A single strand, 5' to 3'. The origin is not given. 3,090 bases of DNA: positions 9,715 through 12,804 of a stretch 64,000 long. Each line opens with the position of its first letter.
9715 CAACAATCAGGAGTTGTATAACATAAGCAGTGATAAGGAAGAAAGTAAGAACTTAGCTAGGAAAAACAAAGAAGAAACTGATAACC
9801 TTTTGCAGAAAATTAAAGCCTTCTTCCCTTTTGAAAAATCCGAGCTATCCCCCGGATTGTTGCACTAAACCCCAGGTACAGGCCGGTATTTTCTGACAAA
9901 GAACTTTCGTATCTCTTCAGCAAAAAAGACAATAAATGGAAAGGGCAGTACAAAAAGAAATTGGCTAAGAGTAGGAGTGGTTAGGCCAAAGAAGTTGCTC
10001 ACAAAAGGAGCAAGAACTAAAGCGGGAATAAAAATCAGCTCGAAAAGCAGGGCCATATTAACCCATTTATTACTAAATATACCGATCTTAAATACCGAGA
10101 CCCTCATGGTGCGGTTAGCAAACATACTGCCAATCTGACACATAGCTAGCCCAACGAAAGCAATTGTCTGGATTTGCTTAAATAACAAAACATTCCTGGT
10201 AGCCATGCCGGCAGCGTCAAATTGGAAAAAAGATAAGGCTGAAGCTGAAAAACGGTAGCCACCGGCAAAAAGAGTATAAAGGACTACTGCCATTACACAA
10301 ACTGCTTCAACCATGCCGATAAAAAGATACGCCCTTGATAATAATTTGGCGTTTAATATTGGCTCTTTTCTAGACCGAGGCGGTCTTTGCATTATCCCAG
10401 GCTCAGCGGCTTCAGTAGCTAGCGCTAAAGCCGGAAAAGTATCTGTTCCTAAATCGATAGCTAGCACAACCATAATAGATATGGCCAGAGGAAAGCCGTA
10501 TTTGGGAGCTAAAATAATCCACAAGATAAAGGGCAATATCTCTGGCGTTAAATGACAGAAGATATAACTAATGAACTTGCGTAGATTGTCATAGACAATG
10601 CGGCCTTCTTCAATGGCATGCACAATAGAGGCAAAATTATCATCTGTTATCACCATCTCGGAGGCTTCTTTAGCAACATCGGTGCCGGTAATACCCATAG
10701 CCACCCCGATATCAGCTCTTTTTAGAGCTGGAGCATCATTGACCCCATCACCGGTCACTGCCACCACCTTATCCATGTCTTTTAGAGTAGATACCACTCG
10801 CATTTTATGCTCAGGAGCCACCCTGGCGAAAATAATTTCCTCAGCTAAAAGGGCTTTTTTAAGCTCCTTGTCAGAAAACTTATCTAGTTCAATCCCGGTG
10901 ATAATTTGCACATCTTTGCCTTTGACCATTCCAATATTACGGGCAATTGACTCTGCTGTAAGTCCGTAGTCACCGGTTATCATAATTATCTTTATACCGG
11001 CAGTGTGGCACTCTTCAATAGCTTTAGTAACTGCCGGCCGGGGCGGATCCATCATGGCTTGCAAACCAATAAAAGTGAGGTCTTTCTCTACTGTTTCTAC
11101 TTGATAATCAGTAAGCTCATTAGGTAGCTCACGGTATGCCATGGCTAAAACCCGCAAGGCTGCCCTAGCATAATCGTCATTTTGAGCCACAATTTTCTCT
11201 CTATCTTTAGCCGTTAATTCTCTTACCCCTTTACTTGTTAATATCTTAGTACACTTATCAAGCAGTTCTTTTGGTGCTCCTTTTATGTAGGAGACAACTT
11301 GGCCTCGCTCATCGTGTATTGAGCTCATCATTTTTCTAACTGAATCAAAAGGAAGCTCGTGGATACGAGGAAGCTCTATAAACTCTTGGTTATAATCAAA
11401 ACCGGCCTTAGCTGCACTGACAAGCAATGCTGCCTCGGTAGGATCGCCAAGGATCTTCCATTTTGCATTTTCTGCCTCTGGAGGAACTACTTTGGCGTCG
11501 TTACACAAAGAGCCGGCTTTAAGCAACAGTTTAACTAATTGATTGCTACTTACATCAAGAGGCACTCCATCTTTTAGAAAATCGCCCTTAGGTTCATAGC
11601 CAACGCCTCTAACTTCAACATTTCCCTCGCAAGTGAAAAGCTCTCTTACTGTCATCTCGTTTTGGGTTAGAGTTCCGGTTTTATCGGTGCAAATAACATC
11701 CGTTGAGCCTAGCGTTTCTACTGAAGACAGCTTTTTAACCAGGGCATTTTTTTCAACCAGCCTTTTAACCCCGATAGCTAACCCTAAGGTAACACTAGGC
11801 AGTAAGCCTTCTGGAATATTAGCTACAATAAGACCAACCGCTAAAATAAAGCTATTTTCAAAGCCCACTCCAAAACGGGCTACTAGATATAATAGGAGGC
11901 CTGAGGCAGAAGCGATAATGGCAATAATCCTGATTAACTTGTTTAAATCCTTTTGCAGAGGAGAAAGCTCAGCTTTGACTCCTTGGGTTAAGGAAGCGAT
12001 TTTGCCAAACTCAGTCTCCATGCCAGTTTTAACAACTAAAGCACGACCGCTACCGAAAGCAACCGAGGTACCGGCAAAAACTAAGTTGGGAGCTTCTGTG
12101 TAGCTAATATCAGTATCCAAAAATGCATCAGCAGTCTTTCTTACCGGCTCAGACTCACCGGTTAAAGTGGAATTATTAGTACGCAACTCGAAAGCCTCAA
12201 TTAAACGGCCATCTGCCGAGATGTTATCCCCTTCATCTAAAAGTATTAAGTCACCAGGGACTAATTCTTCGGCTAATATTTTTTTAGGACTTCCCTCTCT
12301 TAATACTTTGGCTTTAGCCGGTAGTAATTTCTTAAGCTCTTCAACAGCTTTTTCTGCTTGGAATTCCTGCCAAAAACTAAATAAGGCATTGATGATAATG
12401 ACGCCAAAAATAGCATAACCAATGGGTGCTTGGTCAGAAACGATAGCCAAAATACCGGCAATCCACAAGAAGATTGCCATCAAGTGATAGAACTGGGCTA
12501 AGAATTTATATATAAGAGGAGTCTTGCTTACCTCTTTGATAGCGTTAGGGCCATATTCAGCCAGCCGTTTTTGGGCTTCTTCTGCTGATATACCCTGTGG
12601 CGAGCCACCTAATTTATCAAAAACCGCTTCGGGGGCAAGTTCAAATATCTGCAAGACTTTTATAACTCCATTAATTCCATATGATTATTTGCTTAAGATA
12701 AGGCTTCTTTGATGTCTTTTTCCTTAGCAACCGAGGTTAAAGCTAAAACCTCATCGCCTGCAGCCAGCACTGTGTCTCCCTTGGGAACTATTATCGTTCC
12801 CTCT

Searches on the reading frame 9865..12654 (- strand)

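Call 41: search_protein_families(library=pfam, proteins=[window:9865-12654:-], max_evalue=0.00001)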
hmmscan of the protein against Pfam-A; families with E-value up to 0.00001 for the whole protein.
window:9865-12654:- (929 aa): 5 families
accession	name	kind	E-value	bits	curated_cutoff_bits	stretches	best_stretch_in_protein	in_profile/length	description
PF00122.25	E1-E2_ATPase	-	3.5e-45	154.2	28.1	1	109-301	1-180/181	E1-E2 ATPase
PF00689.26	Cation_ATPase_C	-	7.3e-42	143.5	27.3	1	722-919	1-175/175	Cation transporting ATPase, C-terminus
PF13246.12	Cation_ATPase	-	4.2e-24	84.8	21.7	1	383-471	2-91/91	Cation transport ATPase (P-type)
PF00690.31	Cation_ATPase_N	-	5.5e-18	64.8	20.4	1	7-69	5-68/69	Cation transporter/ATPase, N-terminus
PF00702.32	Hydrolase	-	4.7e-16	60.2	26.4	1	319-648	2-191/191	haloacid dehalogenase-like hydrolase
